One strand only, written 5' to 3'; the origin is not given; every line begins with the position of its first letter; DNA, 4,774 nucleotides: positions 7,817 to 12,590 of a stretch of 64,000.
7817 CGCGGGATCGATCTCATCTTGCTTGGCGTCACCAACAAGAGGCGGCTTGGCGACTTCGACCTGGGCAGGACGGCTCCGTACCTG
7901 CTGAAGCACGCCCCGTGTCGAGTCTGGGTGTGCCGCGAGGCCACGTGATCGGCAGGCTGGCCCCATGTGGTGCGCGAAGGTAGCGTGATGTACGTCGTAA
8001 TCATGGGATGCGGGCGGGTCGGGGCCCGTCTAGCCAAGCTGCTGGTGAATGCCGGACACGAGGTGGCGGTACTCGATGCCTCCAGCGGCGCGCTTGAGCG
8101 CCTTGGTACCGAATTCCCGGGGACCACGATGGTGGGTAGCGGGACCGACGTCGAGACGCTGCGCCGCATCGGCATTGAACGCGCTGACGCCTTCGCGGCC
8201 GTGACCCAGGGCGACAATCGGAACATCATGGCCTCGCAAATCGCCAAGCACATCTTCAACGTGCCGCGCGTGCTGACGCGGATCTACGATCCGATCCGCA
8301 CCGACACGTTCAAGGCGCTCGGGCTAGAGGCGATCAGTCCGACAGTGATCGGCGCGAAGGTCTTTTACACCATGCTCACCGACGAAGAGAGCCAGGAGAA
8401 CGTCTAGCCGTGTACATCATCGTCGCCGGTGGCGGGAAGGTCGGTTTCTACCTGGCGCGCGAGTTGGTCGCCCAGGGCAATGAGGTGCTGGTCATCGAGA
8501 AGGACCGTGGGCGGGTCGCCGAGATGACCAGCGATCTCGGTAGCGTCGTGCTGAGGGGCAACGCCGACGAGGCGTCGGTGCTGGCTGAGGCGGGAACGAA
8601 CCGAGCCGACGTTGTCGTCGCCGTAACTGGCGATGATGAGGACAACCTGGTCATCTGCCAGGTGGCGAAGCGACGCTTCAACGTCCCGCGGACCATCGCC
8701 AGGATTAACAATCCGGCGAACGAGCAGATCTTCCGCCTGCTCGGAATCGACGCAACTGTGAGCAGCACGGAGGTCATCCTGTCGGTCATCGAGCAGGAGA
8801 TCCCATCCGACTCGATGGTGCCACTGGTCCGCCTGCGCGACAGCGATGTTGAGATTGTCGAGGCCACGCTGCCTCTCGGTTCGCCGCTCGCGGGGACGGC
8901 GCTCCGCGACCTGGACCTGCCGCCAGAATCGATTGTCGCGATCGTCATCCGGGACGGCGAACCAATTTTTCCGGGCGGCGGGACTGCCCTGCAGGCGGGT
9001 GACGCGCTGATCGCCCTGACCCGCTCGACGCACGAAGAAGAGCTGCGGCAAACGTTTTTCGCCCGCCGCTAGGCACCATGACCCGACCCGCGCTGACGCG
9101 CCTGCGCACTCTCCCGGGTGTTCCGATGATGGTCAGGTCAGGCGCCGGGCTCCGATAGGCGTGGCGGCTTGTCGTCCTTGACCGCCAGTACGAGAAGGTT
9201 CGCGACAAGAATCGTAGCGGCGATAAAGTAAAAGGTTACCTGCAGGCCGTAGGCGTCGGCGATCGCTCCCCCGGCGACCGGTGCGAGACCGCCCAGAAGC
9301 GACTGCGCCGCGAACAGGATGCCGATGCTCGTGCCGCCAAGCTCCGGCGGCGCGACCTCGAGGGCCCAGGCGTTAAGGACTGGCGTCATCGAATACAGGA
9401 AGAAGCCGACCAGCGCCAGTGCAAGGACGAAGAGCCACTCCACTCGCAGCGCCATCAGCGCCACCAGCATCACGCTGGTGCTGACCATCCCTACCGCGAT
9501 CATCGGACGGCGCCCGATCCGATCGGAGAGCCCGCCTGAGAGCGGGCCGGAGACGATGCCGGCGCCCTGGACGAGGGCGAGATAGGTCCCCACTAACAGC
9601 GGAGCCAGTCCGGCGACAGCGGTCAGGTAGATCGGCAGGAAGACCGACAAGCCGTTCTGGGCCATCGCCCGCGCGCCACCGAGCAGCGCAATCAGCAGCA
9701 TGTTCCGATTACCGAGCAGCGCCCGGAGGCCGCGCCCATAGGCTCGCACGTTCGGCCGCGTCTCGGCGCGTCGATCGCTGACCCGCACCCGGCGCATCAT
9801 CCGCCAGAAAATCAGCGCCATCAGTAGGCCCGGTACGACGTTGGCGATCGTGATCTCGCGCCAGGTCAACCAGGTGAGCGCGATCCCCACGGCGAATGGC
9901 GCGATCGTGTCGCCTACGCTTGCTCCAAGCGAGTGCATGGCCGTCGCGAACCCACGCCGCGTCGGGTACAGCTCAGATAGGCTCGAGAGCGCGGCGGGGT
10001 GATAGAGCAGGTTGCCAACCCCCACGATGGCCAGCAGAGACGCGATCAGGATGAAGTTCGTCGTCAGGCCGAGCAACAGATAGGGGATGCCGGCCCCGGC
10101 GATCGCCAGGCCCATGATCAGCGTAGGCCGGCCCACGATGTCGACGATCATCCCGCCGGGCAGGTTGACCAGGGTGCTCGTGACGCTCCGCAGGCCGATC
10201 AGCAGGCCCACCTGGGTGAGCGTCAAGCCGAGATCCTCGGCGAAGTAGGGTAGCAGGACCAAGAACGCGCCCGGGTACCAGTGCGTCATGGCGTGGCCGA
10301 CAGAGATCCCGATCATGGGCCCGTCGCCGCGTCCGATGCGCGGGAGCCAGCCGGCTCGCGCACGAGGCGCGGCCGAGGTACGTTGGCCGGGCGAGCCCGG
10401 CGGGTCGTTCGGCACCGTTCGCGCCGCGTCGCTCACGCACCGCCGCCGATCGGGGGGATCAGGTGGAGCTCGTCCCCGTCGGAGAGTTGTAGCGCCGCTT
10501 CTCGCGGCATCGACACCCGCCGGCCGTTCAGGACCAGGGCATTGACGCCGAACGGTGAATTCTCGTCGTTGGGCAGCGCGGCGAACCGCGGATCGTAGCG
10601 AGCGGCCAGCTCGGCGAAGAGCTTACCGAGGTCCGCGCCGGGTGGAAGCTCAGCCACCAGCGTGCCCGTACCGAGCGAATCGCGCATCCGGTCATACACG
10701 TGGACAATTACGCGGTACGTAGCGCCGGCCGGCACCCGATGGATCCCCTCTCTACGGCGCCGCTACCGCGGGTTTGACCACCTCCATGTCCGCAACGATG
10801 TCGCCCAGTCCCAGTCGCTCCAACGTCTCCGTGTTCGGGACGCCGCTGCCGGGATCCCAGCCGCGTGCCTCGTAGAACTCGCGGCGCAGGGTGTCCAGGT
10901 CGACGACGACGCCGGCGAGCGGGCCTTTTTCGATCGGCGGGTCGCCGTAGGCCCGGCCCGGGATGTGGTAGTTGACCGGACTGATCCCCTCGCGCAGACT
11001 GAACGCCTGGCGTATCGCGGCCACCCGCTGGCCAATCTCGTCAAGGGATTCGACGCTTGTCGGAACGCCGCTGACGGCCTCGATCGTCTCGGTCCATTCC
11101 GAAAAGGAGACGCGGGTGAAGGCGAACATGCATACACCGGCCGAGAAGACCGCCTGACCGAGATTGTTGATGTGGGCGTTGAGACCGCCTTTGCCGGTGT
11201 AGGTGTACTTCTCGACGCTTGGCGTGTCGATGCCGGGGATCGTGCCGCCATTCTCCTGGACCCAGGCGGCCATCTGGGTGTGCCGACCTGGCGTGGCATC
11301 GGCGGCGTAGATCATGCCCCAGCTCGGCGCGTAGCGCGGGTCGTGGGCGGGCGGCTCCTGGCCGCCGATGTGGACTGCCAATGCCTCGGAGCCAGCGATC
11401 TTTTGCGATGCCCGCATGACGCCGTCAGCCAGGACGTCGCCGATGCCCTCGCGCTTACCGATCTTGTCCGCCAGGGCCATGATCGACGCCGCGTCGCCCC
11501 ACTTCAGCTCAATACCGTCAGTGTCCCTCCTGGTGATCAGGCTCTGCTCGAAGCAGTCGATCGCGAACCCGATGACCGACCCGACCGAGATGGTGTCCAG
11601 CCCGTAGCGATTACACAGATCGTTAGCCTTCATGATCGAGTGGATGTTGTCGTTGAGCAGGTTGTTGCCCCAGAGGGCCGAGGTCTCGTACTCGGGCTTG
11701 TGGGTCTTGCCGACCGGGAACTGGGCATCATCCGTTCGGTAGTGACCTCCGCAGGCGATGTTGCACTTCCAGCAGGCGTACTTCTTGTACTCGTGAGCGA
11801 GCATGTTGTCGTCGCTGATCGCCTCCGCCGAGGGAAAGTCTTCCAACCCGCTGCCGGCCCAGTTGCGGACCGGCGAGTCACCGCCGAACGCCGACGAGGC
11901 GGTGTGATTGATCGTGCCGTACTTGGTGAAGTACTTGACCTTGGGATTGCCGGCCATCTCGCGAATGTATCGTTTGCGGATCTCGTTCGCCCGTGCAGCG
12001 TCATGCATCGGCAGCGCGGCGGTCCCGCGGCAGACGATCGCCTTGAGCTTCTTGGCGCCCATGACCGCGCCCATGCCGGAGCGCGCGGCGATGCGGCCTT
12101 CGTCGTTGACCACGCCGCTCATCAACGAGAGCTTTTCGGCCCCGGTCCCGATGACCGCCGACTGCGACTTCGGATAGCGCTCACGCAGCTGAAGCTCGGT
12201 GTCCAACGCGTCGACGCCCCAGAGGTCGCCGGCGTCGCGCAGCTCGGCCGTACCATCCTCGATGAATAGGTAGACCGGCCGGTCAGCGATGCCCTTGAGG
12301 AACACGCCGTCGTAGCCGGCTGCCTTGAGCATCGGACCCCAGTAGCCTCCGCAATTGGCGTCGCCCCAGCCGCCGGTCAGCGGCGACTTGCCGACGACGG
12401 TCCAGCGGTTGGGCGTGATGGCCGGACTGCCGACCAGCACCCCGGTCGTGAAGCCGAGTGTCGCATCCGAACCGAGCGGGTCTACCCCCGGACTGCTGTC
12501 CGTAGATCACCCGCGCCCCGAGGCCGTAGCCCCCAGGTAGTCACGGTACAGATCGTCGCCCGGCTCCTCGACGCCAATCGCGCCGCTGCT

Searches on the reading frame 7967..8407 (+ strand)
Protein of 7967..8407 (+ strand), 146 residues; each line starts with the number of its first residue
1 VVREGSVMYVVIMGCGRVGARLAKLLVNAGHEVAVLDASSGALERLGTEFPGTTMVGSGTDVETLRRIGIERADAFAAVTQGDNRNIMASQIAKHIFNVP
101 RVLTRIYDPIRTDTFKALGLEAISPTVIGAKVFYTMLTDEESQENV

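Call 47: search_protein_families(library=pfam, proteins=[window:7967-8407:+], max_evalue=0.00001)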
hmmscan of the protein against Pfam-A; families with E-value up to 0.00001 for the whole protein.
window:7967-8407:+ (146 aa): 1 family
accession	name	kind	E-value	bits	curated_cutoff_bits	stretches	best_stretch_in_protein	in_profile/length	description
PF02254.24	TrkA_N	-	2.6e-25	89.4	23.8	1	10-122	1-112/116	TrkA-N domain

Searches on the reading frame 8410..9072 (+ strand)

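Call 47: search_protein_families(library=pfam, proteins=[window:8410-9072:+], max_evalue=0.00001)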
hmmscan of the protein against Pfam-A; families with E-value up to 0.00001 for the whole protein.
window:8410-9072:+ (220 aa): 3 families
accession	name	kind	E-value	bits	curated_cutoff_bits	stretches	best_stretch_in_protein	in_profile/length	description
PF02254.24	TrkA_N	-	1.5e-31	109.6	23.8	1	3-118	1-115/116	TrkA-N domain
PF02080.26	TrkA_C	-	1.7e-12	47.5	27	1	149-215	1-69/71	TrkA-C domain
PF13241.12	NAD_binding_7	-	5.1e-06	27.4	22.1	1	3-89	10-86/104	Putative NAD(P)-binding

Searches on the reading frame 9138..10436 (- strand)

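Call 47: search_protein_families(library=pfam, proteins=[window:9138-10436:-], max_evalue=0.00001)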
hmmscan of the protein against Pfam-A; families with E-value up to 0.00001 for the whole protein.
window:9138-10436:- (432 aa): 3 families
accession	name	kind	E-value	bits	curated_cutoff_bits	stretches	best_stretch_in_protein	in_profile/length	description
PF07690.21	MFS_1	-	2.5e-63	214.5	33.4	2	56-386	13-347/347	Major Facilitator Superfamily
PF12832.13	MFS_1_like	-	1.6e-10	41.1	25.2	1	61-404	18-373/373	MFS_1 like family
PF13347.12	MFS_2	-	2.6e-09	36.6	27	1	58-362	17-343/427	MFS/sugar transport protein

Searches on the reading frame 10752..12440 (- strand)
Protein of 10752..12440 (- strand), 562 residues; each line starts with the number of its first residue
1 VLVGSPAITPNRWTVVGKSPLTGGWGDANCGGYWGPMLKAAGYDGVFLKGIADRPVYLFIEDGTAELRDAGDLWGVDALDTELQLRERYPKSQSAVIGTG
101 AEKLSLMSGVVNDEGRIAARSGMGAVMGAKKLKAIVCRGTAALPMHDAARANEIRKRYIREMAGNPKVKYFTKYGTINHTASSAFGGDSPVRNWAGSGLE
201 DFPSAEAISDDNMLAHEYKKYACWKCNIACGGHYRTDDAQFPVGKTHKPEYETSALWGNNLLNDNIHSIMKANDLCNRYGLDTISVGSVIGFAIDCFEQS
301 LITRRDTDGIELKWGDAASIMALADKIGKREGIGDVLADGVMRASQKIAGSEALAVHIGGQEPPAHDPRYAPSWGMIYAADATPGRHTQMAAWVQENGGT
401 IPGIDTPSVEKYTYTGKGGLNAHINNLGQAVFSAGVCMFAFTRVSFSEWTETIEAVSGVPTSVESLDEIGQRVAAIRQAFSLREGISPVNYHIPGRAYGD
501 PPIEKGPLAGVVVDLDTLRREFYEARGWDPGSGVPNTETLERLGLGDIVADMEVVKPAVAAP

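Call 47: search_protein_families(library=pfam, proteins=[window:10752-12440:-], max_evalue=0.00001)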
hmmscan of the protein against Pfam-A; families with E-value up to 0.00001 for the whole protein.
window:10752-12440:- (562 aa): 2 families
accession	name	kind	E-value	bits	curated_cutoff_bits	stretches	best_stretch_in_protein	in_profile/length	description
PF01314.23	AFOR_C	-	2.5e-102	343.3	27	1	153-545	1-385/385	Aldehyde ferredoxin oxidoreductase, domains 2 & 3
PF02730.20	AFOR_N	-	3e-48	164.7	29.8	1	2-140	61-199/199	Aldehyde ferredoxin oxidoreductase, N-terminal domain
